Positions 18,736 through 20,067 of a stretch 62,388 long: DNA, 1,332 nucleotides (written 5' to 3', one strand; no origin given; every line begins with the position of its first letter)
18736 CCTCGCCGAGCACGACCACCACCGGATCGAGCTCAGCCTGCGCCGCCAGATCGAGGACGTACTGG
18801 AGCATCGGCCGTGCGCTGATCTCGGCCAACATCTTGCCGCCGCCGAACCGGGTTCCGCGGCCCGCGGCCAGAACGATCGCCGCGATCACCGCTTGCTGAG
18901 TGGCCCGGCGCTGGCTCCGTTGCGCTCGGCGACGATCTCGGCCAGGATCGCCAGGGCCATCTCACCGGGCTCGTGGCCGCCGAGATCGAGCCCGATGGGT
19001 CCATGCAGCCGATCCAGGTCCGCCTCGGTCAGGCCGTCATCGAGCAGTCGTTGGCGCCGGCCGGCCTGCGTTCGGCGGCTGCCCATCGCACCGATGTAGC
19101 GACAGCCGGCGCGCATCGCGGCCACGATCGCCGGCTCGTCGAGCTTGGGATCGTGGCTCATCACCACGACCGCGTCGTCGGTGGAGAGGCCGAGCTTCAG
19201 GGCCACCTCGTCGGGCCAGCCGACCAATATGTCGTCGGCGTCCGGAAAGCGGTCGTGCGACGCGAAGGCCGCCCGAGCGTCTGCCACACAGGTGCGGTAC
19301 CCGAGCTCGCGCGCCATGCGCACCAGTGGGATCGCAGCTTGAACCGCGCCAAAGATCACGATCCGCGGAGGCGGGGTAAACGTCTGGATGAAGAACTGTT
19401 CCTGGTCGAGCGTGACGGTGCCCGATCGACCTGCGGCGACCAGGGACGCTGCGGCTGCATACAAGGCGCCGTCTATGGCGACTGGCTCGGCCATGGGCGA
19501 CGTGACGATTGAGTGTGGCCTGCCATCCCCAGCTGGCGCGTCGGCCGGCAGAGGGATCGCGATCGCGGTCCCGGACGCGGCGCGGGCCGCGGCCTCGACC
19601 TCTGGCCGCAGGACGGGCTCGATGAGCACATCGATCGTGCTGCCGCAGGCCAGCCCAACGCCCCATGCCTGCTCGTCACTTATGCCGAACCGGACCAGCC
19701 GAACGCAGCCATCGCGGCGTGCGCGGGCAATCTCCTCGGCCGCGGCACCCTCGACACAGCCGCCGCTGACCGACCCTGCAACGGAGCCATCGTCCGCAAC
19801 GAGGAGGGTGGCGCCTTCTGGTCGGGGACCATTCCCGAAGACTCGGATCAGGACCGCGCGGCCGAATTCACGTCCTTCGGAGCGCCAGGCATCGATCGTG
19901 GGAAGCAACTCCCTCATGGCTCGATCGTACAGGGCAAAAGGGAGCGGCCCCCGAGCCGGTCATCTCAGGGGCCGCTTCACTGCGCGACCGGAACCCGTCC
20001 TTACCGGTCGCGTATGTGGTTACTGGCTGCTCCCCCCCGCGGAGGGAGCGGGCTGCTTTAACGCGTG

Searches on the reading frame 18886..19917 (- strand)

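Call 70: search_protein_families(library=pfam, proteins=[window:18886-19917:-], max_evalue=0.001)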
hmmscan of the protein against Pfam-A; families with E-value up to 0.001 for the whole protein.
window:18886-19917:- (343 aa): 2 families
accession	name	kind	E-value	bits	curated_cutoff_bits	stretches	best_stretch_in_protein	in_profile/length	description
PF13478.12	XdhC_C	-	1.7e-40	138.8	29.7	1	186-328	1-125/125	XdhC Rossmann domain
PF02625.21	XdhC_CoxI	-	4.1e-17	62.3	24.3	1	11-78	1-68/68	XdhC and CoxI family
